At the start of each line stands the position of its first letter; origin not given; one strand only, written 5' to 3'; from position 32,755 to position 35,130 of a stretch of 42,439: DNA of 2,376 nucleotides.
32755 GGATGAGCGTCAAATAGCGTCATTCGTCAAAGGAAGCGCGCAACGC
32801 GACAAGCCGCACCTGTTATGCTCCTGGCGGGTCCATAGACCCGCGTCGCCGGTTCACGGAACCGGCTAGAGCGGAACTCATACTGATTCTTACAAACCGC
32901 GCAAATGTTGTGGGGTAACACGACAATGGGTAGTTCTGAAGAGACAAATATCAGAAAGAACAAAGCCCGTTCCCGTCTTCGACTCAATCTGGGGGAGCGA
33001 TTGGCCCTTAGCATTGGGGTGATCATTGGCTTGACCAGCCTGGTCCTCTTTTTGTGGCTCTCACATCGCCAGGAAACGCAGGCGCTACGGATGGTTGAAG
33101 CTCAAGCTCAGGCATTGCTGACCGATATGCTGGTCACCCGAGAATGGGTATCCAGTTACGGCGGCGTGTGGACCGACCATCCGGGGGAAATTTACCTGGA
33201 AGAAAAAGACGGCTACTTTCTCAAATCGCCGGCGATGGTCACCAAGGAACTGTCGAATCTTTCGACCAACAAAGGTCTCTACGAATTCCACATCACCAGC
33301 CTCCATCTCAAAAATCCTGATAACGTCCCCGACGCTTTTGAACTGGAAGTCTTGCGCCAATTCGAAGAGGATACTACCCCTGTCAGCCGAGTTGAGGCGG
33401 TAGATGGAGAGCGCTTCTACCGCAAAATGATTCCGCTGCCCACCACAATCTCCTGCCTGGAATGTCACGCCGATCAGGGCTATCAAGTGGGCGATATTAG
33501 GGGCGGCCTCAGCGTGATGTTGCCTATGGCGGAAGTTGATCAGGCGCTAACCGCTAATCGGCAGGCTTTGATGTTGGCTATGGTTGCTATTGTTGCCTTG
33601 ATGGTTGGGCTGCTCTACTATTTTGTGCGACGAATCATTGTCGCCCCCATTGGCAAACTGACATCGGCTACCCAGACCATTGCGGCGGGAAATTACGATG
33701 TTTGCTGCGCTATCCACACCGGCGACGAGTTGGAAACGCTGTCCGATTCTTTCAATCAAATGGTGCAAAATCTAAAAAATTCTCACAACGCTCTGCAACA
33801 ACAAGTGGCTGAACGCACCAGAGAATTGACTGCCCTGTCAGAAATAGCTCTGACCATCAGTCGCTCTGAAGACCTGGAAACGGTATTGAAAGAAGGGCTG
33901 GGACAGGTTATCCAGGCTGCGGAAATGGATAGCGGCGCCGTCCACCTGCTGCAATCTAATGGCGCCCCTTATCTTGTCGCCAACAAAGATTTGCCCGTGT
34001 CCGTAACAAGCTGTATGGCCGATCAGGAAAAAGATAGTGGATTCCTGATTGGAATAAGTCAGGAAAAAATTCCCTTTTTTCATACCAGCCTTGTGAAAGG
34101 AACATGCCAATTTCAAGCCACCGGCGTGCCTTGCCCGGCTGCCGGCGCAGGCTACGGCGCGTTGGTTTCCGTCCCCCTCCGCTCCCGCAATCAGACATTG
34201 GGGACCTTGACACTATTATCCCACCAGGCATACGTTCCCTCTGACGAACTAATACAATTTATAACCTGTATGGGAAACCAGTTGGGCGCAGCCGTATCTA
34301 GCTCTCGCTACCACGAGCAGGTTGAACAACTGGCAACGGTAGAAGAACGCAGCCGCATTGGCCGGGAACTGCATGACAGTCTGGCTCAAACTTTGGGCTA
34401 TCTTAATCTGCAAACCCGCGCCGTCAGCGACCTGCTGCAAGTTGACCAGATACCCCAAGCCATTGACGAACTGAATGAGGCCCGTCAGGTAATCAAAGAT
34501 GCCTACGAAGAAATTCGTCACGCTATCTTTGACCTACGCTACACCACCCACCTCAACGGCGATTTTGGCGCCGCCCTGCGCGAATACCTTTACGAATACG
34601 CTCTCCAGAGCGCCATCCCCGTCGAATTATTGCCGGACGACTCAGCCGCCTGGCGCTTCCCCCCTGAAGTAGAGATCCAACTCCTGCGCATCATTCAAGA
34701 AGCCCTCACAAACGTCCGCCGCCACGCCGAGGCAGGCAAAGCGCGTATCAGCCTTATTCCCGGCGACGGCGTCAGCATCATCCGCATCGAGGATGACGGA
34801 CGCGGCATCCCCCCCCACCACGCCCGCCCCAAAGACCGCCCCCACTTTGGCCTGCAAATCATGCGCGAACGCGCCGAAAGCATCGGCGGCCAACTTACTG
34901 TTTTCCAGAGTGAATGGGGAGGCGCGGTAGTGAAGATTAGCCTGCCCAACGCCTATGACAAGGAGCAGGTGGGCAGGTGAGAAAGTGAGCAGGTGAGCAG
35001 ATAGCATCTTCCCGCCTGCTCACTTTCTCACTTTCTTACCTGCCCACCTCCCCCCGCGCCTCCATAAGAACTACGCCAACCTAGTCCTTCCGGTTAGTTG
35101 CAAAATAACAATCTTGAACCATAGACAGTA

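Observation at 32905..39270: Rieske/cytochrome b operon embedded between a haem-containing sensor kinase and its response regulator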

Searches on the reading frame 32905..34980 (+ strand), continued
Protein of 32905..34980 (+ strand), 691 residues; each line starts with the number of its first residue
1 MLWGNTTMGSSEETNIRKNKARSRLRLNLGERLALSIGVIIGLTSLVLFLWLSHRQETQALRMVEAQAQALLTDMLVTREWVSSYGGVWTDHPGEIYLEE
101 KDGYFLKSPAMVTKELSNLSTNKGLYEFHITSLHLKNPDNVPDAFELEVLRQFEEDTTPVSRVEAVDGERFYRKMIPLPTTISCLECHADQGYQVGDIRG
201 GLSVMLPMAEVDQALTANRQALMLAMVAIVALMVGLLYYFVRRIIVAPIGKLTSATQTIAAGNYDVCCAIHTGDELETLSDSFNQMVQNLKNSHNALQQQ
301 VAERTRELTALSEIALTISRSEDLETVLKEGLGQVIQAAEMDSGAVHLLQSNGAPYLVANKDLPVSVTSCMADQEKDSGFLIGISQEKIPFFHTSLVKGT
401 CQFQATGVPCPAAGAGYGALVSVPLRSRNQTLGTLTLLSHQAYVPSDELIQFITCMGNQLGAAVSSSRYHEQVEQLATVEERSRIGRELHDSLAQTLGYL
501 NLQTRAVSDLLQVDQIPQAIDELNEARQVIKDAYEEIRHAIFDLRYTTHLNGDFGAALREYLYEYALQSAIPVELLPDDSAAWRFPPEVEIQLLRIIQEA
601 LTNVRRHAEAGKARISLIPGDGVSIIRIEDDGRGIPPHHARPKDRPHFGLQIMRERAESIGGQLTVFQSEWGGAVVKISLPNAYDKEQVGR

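Call 12: find_related_loci(query=A1, collection=genome_contigs, flank=10000)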
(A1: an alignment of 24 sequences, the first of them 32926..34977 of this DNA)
Query A1 (684 aa) in genome_contigs; peptide patterns used: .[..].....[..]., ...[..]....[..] (x = any residue, [..] = any of these).
247 stretches matched a pattern; 230 encode a relative of the query (tblastn E <= 1e-3); the best 80 are kept; 79 distinct loci.
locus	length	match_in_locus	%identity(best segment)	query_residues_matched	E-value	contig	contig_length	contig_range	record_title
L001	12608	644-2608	52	19-676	0e+0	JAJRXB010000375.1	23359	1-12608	MAG: Chloroflexota bacterium isolate Dive96_bin3.112 k141_3610971, whole genome shotgun sequence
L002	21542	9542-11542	48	4-675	0e+0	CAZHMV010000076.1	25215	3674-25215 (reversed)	MAG TPA_asm: uncultured Anaerolineales bacterium isolate binchicken_co172_219 genome assembly, contig: NODE_1409_length_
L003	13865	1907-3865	49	17-674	0e+0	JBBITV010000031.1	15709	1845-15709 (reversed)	MAG: Chloroflexota bacterium isolate RSS170216_bin_404 NODE_4002_length_15709_cov_4.638112, whole genome shotgun sequenc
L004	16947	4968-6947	44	5-674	2e-175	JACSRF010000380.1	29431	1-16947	MAG: Anaerolinea sp. isolate CH6 contig-70_1504, whole genome shotgun sequence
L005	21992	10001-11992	43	11-674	3e-175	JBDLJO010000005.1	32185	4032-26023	MAG: Chloroflexota bacterium isolate MAG099 MAG099_5, whole genome shotgun sequence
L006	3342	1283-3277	43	6-675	0e+0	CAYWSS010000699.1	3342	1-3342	MAG TPA_asm: uncultured Caldilineaceae bacterium isolate binchicken_co275_173 genome assembly, contig: NODE_62314_length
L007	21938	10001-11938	44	17-674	1e-172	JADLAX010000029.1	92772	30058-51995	MAG: Anaerolineae bacterium isolate SJ142 c_000000387352, whole genome shotgun sequence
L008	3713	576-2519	43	21-674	2e-180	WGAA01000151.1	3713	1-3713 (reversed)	MAG: Anaerolineae bacterium isolate S143_38 k151_258031, whole genome shotgun sequence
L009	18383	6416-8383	45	14-674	3e-170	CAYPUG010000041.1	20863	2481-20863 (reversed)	MAG TPA_asm: uncultured Anaerolineae bacterium isolate SRP163575_co3_316 genome assembly, contig: NODE_2583_length_20863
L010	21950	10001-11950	43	21-674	5e-170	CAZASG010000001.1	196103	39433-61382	MAG TPA_asm: uncultured Anaerolineaceae bacterium isolate SRP167671_co2_272 genome assembly, contig: NODE_49_length_1961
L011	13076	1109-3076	45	14-674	8e-170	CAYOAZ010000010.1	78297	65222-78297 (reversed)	MAG TPA_asm: uncultured Anaerolineae bacterium isolate binchicken_co219_180 genome assembly, contig: k141_666582, whole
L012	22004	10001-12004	42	3-674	2e-167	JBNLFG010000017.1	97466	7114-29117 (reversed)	MAG: Anaerolineales bacterium isolate C1.bin.8.strict NODE_17_length_97466_cov_5.984434, whole genome shotgun sequence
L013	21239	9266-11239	42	18-674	2e-166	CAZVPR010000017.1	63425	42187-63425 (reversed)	MAG TPA_asm: uncultured Anaerolineales bacterium isolate SRP077602_co5_498 genome assembly, contig: NODE_2052_length_634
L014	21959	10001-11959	44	15-678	3e-166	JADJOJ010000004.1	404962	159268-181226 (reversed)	MAG: Candidatus Leptofilum gracile isolate Fred_BAT3C.445 tig00004866-10-4058110, whole genome shotgun sequence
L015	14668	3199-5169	42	19-674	2e-166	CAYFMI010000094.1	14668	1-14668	MAG TPA_asm: uncultured Anaerolineales bacterium isolate ERP019367_co2_135 genome assembly, contig: NODE_2688_length_146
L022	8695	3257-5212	41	19-681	3e-160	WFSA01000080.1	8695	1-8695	MAG: Anaerolineae bacterium isolate S016_13 k151_230469, whole genome shotgun sequence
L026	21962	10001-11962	43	15-675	2e-163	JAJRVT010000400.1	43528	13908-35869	MAG: Chloroflexota bacterium isolate Dive96_bin10.65 k141_4654920, whole genome shotgun sequence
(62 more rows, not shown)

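Call 14: find_encoding_contigs(protein=P0002, flank=10000, max_places=3)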
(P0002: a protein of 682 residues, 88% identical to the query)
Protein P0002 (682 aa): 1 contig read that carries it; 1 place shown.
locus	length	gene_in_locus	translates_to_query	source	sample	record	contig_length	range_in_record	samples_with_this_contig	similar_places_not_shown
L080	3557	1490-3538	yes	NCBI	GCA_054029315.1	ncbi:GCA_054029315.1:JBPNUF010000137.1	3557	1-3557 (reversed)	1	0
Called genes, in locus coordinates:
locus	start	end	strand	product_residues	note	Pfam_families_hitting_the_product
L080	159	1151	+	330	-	-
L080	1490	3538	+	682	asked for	PF11845:Tll0287-like, PF00672:HAMP, PF01590:GAF, PF13185:GAF_2, PF07730:HisKA_3, PF02518:HATPase_c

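Call 15: find_encoding_contigs(protein=P0003, flank=10000, max_places=3)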
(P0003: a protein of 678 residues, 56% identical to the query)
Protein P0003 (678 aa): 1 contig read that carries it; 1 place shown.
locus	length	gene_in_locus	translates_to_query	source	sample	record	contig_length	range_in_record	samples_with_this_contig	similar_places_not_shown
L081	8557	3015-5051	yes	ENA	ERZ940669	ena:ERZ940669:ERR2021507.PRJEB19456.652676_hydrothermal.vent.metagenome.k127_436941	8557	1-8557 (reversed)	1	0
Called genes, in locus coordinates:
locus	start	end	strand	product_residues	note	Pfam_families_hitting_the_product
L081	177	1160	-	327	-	PF00676:E1_dh, PF02775:TPP_enzyme_C (faint), PF00456:Transketolase_N (weak)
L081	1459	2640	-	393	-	PF01266:DAO, PF05834:Lycopene_cycl (faint)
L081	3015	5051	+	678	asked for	PF11845:Tll0287-like, PF00672:HAMP, PF01590:GAF, PF13185:GAF_2, PF13492:GAF_3 (weak), PF07730:HisKA_3, PF02518:HATPase_c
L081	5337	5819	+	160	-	PF00355:Rieske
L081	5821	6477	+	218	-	PF00033:Cytochrome_B, PF13631:Cytochrom_B_N_2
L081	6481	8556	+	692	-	?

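Call 16: find_encoding_contigs(protein=P0004, flank=10000, max_places=3)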
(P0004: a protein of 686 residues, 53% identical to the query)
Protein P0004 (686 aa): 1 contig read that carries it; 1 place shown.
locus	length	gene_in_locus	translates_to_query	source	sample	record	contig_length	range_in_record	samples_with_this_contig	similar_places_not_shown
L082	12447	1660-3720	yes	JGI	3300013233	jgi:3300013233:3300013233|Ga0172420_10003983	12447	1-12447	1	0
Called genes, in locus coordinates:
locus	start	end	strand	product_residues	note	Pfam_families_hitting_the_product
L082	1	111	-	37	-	?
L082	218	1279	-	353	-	PF00154:RecA_N, PF06745:ATPase (weak), PF08423:Rad51, PF27531:MT3502_N, PF21096:RecA_C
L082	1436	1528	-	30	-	-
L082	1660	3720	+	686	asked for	PF11845:Tll0287-like, PF00672:HAMP, PF01590:GAF, PF13185:GAF_2, PF07730:HisKA_3, PF13581:HATPase_c_2, PF02518:HATPase_c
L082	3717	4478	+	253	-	PF00072:Response_reg, PF00196:GerE, PF04545:Sigma70_r4, PF08281:Sigma70_r4_2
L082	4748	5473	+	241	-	PF00483:NTP_transferase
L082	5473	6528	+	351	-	PF00288:GHMP_kinases_N, PF08544:GHMP_kinases_C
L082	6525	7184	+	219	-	PF13580:SIS_2, PF01380:SIS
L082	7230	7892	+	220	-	PF00702:Hydrolase (faint), PF13242:Hydrolase_like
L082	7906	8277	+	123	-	PF10639:TMEM234 (weak), PF00892:EamA (weak)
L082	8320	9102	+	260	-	PF00132:Hexapep, PF14602:Hexapep_2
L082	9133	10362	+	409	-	PF00535:Glycos_transf_2, PF10111:Glyco_tranf_2_2 (weak), PF13641:Glyco_tranf_2_3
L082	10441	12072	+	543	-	PF04055:Radical_SAM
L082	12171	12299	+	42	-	-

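Call 28: search_protein_families(library=pfam, proteins=[L012:12955-13524:+, L012:13560-14909:+, L007:12870-13997:+, L007:14140-15117:+, L007:15128-15739:+, L001:3727-5379:+, L001:5973-8012:+, L001:8915-11131:+, L026:12889-14523:-, L022:6237-8366:+], max_evalue=0.001)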
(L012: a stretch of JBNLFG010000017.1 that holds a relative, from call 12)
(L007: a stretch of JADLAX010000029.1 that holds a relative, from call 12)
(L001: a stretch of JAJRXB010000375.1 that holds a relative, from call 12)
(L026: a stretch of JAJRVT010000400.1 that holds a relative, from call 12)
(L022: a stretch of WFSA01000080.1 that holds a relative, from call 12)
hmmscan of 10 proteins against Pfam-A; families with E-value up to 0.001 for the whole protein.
L012:12955-13524:+ (189 aa): 4 families
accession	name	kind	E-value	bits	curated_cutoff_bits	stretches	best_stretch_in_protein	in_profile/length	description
PF03264.19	Cytochrom_NNT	-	8.2e-25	88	24.1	1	18-173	8-171/174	NapC/NirT cytochrome c family, N-terminal region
PF14537.11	Cytochrom_c3_2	-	7.2e-08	33.2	25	0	41-92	21-73/79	Cytochrome c3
PF14522.11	Cytochrome_C7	-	1.1e-06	28.9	24.8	0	122-172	4-54/67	Cytochrome c7 and related cytochrome c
PF09699.15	Paired_CXXCH_1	-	5.5e-06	26.4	20.6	0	78-91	8-21/41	Doubled CXXCH motif (Paired_CXXCH_1)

L012:13560-14909:+ (449 aa): 7 families
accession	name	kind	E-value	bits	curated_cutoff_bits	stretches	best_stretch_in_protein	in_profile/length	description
PF13447.11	Multi-haem_cyto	-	2.1e-26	93.2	21.9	1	75-351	3-238/269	Seven times multi-haem cytochrome CxxCH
PF13435.11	Cytochrome_C554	-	1.1e-11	45.9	20.8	1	112-192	1-77/84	Cytochrome c554 and c-prime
PF14522.11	Cytochrome_C7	-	8.3e-09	35.6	24.8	0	75-118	42-67/67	Cytochrome c7 and related cytochrome c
PF22113.1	Mtrc-MtrF_II-IV_dom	-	1.6e-07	31.4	30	0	203-341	8-132/176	Outer membrane cytochrome MtrC/MtrF-like, domains II/IV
PF09699.15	Paired_CXXCH_1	-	1.3e-06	28.4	20.6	0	201-228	6-36/41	Doubled CXXCH motif (Paired_CXXCH_1)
PF14537.11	Cytochrom_c3_2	-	1.5e-06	29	25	0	112-228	8-78/79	Cytochrome c3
PF02335.20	Cytochrom_C552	-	0.00057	19.4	24.1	1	59-131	229-296/438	Cytochrome c552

L007:12870-13997:+ (375 aa): 2 families
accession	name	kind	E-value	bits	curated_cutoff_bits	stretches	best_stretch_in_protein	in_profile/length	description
PF03150.19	CCP_MauG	-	1.8e-45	155.7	25.6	1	76-225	2-148/149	Di-haem cytochrome c peroxidase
PF00034.26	Cytochrom_C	-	3e-07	32.1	21.3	1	233-342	2-89/90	Cytochrome c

L007:14140-15117:+ (325 aa): 1 family
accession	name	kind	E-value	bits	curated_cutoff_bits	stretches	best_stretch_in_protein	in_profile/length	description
PF00174.25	Oxidored_molyb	-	3.2e-32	111.9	24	1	110-263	10-169/169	Oxidoreductase molybdopterin binding domain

L007:15128-15739:+ (203 aa): 1 family
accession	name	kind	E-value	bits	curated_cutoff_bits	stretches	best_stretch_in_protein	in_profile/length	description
PF01794.25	Ferric_reduct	-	6.4e-14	52.5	28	1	48-161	2-120/121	Ferric reductase like transmembrane component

L001:3727-5379:+ (550 aa): 6 families
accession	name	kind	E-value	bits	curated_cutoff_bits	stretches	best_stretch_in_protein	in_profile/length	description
PF13447.11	Multi-haem_cyto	-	6.9e-26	91.5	21.9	1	151-339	86-261/269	Seven times multi-haem cytochrome CxxCH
PF13435.11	Cytochrome_C554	-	1e-13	52.4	20.8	0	43-82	45-83/84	Cytochrome c554 and c-prime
PF22113.1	Mtrc-MtrF_II-IV_dom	-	2.8e-10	40.4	30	1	169-302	7-129/176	Outer membrane cytochrome MtrC/MtrF-like, domains II/IV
PF14522.11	Cytochrome_C7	-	2.9e-09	37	24.8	2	107-175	13-66/67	Cytochrome c7 and related cytochrome c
PF09699.15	Paired_CXXCH_1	-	2.2e-06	27.7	20.6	0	73-117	5-39/41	Doubled CXXCH motif (Paired_CXXCH_1)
PF14537.11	Cytochrom_c3_2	-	1.1e-05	26.2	25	0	42-86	22-68/79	Cytochrome c3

L001:5973-8012:+ (679 aa): 0 families

L001:8915-11131:+ (738 aa): 0 families

L026:12889-14523:- (544 aa): 5 families
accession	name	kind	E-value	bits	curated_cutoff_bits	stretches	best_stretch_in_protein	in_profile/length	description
PF13447.11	Multi-haem_cyto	-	4.5e-25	88.9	21.9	1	76-336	5-262/269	Seven times multi-haem cytochrome CxxCH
PF14522.11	Cytochrome_C7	-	4.3e-10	39.7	24.8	0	39-111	12-67/67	Cytochrome c7 and related cytochrome c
PF22113.1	Mtrc-MtrF_II-IV_dom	-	6.2e-10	39.3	30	1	165-298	7-129/176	Outer membrane cytochrome MtrC/MtrF-like, domains II/IV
PF13435.11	Cytochrome_C554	-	5.9e-06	27.6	20.8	0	106-157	2-59/84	Cytochrome c554 and c-prime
PF09699.15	Paired_CXXCH_1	-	1.6e-05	24.9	20.6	0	164-191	6-36/41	Doubled CXXCH motif (Paired_CXXCH_1)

L022:6237-8366:+ (709 aa): 4 families
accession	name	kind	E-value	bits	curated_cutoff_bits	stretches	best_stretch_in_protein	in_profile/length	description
PF03150.19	CCP_MauG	-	1.1e-96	321.8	25.6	2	410-559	2-148/149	Di-haem cytochrome c peroxidase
PF00034.26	Cytochrom_C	-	1.5e-11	45.9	21.3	0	234-339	4-87/90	Cytochrome c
PF21419.2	RoxA-like_Cyt-c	-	9.4e-08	31.9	26.7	0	624-649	4-29/39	RoxA-like, cytochrome c-like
PF09086.16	DUF1924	-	0.00045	21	22.5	0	79-104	10-36/96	Domain of unknown function (DUF1924)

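Call 29: search_protein_families(library=ncbifam, proteins=[L012:12955-13524:+, L012:13560-14909:+, L007:12870-13997:+, L001:3727-5379:+, L026:12889-14523:-], max_evalue=0.001)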
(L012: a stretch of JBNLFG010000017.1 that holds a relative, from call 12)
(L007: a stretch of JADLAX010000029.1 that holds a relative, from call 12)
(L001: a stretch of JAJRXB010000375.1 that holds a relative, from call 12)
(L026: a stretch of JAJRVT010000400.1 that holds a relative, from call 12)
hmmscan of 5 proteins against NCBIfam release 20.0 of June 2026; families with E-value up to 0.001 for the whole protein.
L012:12955-13524:+ (189 aa): 8 families
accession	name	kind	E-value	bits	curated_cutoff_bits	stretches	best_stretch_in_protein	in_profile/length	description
TIGR03153.1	cytochr_NrfH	equivalog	4.7e-22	78.5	134.2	1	24-171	6-138/138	cytochrome c nitrite reductase small subunit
TIGR02162.1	torC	equivalog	1.9e-14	53.7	478.2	1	12-172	12-179/387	pentaheme c-type cytochrome TorC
NF011606.0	PRK15032.1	equivalog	1.3e-11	44.3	455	1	12-172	13-180/390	pentaheme c-type cytochrome TorC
TIGR02161.1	napC_nirT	subfamily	1.4e-11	44.6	310.6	1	11-172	14-180/185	periplasmic nitrate (or nitrite) reductase c-type cytochrome, NapC/NirT family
NF007906.0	PRK10617.1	equivalog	5.7e-08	32.8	349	1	14-105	26-114/200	cytochrome c-type protein NapC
TIGR01905.1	paired_CXXCH_1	subfamily_domain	1.5e-07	31.2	25.2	0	77-96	7-26/41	doubled CXXCH domain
TIGR03508.1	decahem_SO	subfamily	1.1e-05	25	192.2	0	40-91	111-158/258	DmsE family decaheme c-type cytochrome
NF008659.0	PRK11659.1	equivalog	0.00065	19.4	184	0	121-171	37-87/188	cytochrome c nitrite reductase pentaheme subunit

L012:13560-14909:+ (449 aa): 3 families
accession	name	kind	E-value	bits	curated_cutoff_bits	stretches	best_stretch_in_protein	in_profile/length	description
NF052343.1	hydrazine_HDH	equivalog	2.3e-17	62.6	900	1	199-392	220-400/564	hydrazine dehydrogenase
TIGR03508.1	decahem_SO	subfamily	5e-10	39.3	192.2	1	39-279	62-249/258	DmsE family decaheme c-type cytochrome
NF041028.1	decahem_GSU2203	exception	2.4e-07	30.3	325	1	33-129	85-167/317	GSU2203 family decaheme c-type cytochrome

L007:12870-13997:+ (375 aa): 5 families
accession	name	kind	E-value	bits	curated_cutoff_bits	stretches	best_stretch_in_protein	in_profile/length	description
TIGR04039.1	MXAN_0977_Heme2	hypoth_equivalog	3.5e-48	164.4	362.85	1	69-318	3-275/336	MbnH family di-heme enzyme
TIGR03791.1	TTQ_mauG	equivalog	1.1e-43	149.6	443.85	1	73-346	1-282/291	tryptophan tryptophylquinone biosynthesis enzyme MauG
TIGR03981.2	SAM_quin_mod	hypoth_equivalog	2e-28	99.4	340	2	194-316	226-356/411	His-Xaa-Ser system-associated MauG-like protein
NF052341.1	hydrazine_gamma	equivalog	4.6e-09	35.7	625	0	287-342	280-339/339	hydrazine synthase subunit gamma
NF052342.1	hydrazine_BC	exception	8.8e-06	24.2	1250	0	286-342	630-690/690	hydrazine synthase subunit beta-gamma fusion subunit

L001:3727-5379:+ (550 aa): 4 families
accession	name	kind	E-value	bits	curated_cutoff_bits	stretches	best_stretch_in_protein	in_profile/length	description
NF052343.1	hydrazine_HDH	equivalog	7.6e-23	80.7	900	1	45-329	115-377/564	hydrazine dehydrogenase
TIGR03508.1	decahem_SO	subfamily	7.1e-07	28.9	192.2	1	41-247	65-249/258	DmsE family decaheme c-type cytochrome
TIGR03153.1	cytochr_NrfH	equivalog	1.4e-05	25.2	134.2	0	46-83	102-134/138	cytochrome c nitrite reductase small subunit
NF041028.1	decahem_GSU2203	exception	0.00012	21.5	325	0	45-88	100-138/317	GSU2203 family decaheme c-type cytochrome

L026:12889-14523:- (544 aa): 1 family
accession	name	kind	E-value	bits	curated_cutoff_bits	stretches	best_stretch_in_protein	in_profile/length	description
NF052343.1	hydrazine_HDH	equivalog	1.6e-19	69.7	900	1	40-333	116-381/564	hydrazine dehydrogenase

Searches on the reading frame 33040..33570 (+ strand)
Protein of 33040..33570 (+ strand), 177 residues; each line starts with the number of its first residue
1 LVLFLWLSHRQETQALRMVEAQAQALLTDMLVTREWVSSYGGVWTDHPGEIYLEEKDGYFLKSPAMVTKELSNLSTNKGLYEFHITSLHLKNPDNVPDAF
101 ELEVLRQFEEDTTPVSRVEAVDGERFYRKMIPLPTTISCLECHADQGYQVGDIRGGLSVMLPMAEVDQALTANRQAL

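Call 31: search_solved_structures(query=window:33040-33570:+, max_evalue=1, show_alignments=2)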
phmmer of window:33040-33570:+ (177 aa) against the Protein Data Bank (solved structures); distinct sequences matched with E-value up to 1: 5.
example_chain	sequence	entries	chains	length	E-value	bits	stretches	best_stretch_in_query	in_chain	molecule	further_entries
5b82_A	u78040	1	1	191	0.022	18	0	68-146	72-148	Tll0287 protein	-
3b42_A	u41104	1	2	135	0.31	14.3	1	52-149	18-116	Methyl-accepting chemotaxis protein, putative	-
3pja_A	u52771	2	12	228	0.42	13.8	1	15-95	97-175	Translin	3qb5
1j1j_A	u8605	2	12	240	0.47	13.7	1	15-95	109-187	Translin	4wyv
1key_A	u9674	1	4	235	0.51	13.5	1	16-95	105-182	translin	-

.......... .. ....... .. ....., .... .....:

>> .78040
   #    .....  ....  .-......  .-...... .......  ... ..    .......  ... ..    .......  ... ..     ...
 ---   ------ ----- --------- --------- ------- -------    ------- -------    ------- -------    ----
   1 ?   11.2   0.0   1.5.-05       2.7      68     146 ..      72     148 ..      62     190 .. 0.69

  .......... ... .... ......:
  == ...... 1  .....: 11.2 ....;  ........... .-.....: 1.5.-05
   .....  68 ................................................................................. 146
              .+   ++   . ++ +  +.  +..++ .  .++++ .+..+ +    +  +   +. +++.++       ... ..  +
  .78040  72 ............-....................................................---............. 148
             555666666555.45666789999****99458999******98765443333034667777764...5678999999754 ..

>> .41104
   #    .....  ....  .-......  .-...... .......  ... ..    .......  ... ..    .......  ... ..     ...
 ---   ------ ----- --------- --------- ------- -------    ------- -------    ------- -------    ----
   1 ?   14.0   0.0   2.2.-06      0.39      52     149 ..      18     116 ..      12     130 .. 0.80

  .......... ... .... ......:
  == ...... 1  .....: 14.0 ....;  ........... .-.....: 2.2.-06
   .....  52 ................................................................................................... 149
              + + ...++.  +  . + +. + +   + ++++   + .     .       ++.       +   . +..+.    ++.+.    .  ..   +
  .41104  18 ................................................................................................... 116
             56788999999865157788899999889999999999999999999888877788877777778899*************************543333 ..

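Call 63: predict_structure(alignment_id=A5)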
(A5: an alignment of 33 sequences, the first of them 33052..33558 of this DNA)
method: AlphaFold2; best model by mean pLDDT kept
length: 169 residues; sequences in the alignment: 33
mean_pLDDT: 91.7   pTM: 0.85
mean pLDDT of the five models: 91.7, 91.1, 91.1, 90.6, 90.5
residues with pLDDT >= 90: 122; 70-90: 45; 50-70: 2; < 50: 0
segments of 3 or more residues with pLDDT < 50: none
pLDDT, mean of each block of 10 residues (from residue 1): 81 96 96 92 92 95 91 91 87 95 95 95 96 83 91 96 87
secondary structure, 60 per line:
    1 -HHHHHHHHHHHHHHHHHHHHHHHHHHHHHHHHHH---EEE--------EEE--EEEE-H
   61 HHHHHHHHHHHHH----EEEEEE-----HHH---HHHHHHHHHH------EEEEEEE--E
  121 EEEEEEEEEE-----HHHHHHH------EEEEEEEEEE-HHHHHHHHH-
elements in order: H2-35 E39-41 E50-52 E55-58 H60-73 E78-83 H95-104 E111-117 E120-130 H136-142 E149-158 H160-168

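Call 66: fold_search(model_id=the predicted structure, library=pdb)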
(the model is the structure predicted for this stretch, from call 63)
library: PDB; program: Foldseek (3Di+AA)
matches with E <= 10: 925; with E <= 0.001: 8
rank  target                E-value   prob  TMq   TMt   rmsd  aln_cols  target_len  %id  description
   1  5b82                  3.1e-06  1.00  0.55  0.58   7.3       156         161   20  Crystal structure of the cyanobacterial heme-protein Tll0287 (released 2017-05-03)
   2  3b42_B                8.2e-05  1.00  0.38  0.47  13.5       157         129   16  Periplasmic sensor domain of chemotaxis protein GSU0935 (released 2008-04-08)
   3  3b42_A                1.1e-04  1.00  0.37  0.47   8.1       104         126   19  Periplasmic sensor domain of chemotaxis protein GSU0935 (released 2008-04-08)
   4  2qkp_A                2.2e-04  0.99  0.32  0.36   7.5       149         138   13  Crystal structure of C-terminal domain of SMU_1151c from Streptococcus mutans (released 2007-07-24)
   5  2qkp_D                2.3e-04  0.99  0.32  0.39   7.8       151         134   13  Crystal structure of C-terminal domain of SMU_1151c from Streptococcus mutans (released 2007-07-24)
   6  9a5d_A                4.7e-04  1.00  0.51  0.17   6.8       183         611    8  Integrative model of WALK-YYCH by crosslinking MS and deep learning (released 2024-09-18)
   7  2qkp_B                6.1e-04  0.99  0.31  0.36   7.9       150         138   15  Crystal structure of C-terminal domain of SMU_1151c from Streptococcus mutans (released 2007-07-24)
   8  8z84                  9.5e-04  0.97  0.35  0.30   9.1       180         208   15  The dimerization structure of CHASE4 domain of PA2072(beta form). (released 2025-04-23)
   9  3cax                  1.2e-03  0.99  0.35  0.19   6.4       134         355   10  Crystal structure of uncharacterized protein PF0695 (released 2008-03-18)
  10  8py0_B                1.6e-03  0.99  0.40  0.42   8.7       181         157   10  Sensor domain of Oscillibacter ruminantium chemoreceptor in complex with formate. (released 2025-02-12)
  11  3b47                  2.1e-03  0.98  0.31  0.41  10.4       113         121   12  Periplasmic sensor domain of chemotaxis protein GSU0582 (released 2008-04-08)
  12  5wbf_C                2.5e-03  0.96  0.38  0.28   9.9       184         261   11  Double CACHE (dCACHE) sensing domain of TlpC chemoreceptor from Helicobacter pylori (released 2017-11-08)
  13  9heh                  2.9e-03  0.98  0.35  0.23   9.5       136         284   12  Structure of the ligand binding domain of the chemoreceptor MkcA (DSOMK10_RS0100305) of Dickeya solani MK10 in complex w (released 2025-08-06)
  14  8wct_A                2.9e-03  0.94  0.35  0.30   9.3       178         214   14  The crystal structure of the CHASE4 domain of iron-sensetive membrane protein (IsmP,Uniprot ID:Q9I243) (released 2024-02-14)
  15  8py0_A                3.0e-03  1.00  0.47  0.51   7.9       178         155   12  Sensor domain of Oscillibacter ruminantium chemoreceptor in complex with formate. (released 2025-02-12)
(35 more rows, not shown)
